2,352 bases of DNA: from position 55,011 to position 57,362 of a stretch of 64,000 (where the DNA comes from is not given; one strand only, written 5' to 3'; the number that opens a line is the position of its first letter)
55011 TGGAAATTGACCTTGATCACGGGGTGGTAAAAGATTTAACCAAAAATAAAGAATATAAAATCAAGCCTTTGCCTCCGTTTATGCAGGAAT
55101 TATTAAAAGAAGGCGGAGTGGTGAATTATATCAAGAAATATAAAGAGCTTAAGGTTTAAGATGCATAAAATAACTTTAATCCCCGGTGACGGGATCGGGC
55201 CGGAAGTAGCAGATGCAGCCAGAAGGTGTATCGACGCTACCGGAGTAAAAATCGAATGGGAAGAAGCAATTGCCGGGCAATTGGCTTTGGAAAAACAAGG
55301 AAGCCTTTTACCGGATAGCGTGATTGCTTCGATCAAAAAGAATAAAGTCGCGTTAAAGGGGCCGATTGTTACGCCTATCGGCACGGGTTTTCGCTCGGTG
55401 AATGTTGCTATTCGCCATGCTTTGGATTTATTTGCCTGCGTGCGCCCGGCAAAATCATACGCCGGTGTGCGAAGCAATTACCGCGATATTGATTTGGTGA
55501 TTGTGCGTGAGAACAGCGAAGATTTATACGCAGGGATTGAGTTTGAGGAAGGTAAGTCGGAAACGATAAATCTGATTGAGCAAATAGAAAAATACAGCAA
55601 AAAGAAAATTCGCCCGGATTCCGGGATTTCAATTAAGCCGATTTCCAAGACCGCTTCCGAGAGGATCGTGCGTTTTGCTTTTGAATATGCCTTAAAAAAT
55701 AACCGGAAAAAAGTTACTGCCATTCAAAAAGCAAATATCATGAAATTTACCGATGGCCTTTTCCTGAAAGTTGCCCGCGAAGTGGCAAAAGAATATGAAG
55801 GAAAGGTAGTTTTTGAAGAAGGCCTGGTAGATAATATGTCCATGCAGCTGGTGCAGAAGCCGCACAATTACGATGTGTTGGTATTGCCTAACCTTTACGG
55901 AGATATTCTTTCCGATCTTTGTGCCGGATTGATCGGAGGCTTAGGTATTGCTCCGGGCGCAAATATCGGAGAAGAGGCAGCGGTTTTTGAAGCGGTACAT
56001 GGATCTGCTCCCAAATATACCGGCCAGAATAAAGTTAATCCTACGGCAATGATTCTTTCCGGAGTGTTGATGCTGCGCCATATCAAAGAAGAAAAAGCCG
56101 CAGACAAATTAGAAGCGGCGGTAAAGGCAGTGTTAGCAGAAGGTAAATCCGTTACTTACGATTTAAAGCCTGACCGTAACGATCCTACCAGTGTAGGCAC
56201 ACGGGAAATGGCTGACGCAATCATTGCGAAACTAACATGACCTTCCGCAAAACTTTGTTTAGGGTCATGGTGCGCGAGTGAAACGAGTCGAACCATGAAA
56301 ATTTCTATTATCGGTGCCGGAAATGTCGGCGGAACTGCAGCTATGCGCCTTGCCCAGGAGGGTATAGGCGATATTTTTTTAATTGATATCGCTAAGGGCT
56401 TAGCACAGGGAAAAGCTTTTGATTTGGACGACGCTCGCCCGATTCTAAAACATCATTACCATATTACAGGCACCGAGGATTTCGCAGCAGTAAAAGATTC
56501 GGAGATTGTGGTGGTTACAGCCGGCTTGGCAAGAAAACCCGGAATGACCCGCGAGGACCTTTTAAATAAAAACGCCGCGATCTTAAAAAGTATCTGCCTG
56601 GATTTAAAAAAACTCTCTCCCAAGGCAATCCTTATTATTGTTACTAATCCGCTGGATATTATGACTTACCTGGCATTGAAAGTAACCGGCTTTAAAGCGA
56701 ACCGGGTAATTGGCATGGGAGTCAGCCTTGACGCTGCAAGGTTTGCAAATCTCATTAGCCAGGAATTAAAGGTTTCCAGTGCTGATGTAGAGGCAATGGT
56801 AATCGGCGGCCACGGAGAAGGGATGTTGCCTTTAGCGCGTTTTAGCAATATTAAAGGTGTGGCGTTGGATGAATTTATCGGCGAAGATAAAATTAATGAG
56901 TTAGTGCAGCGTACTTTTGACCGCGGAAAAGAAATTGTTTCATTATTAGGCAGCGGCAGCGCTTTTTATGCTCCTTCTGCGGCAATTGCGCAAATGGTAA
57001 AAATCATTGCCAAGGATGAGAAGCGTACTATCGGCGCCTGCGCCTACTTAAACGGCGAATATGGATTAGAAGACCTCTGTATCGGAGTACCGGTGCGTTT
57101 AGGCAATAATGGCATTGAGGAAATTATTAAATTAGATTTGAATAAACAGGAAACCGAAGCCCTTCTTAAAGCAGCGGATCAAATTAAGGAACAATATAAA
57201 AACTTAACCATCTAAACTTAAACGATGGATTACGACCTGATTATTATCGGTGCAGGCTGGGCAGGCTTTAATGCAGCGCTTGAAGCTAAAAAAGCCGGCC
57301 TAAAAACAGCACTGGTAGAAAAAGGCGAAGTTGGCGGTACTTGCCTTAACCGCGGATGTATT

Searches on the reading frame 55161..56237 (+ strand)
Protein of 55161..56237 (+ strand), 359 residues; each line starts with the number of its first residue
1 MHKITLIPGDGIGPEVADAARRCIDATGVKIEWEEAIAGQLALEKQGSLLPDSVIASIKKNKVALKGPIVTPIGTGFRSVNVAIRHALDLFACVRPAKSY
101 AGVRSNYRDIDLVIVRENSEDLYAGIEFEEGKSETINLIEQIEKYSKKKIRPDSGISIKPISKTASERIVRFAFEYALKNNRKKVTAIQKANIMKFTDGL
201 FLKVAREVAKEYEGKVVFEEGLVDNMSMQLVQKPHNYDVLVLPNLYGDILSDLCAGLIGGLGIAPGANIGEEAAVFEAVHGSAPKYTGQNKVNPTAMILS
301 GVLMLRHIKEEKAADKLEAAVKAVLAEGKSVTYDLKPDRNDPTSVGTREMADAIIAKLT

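Call 69: search_protein_families(library=pfam, proteins=[window:55161-56237:+])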
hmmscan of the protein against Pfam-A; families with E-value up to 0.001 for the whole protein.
window:55161-56237:+ (359 aa): 1 family
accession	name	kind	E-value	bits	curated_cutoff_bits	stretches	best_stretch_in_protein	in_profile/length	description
PF00180.25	Iso_dh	-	4.3e-105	352.2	27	1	3-354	1-348/348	Isocitrate/isopropylmalate dehydrogenase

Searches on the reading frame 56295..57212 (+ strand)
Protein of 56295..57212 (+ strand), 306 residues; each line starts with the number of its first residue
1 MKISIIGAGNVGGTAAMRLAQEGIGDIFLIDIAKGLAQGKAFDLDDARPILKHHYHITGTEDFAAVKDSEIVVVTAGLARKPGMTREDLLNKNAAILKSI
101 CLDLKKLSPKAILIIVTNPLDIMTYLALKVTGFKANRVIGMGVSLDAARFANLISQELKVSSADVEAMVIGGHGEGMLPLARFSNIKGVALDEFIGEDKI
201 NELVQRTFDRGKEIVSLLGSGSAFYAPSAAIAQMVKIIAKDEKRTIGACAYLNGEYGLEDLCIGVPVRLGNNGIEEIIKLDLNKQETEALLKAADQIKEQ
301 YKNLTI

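Call 69: search_protein_families(library=pfam, proteins=[window:56295-57212:+])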
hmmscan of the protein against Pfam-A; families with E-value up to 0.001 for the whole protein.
window:56295-57212:+ (306 aa): 3 families
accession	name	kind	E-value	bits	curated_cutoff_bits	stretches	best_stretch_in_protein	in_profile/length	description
PF00056.29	Ldh_1_N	-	1e-41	142.7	27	1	1-140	1-141/141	lactate/malate dehydrogenase, NAD binding domain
PF02866.23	Ldh_1_C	-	6.4e-28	98.3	22.6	1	144-302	2-168/174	lactate/malate dehydrogenase, alpha/beta C-terminal domain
PF00899.27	ThiF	-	0.00089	18.9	28.1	0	2-32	22-52/238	ThiF family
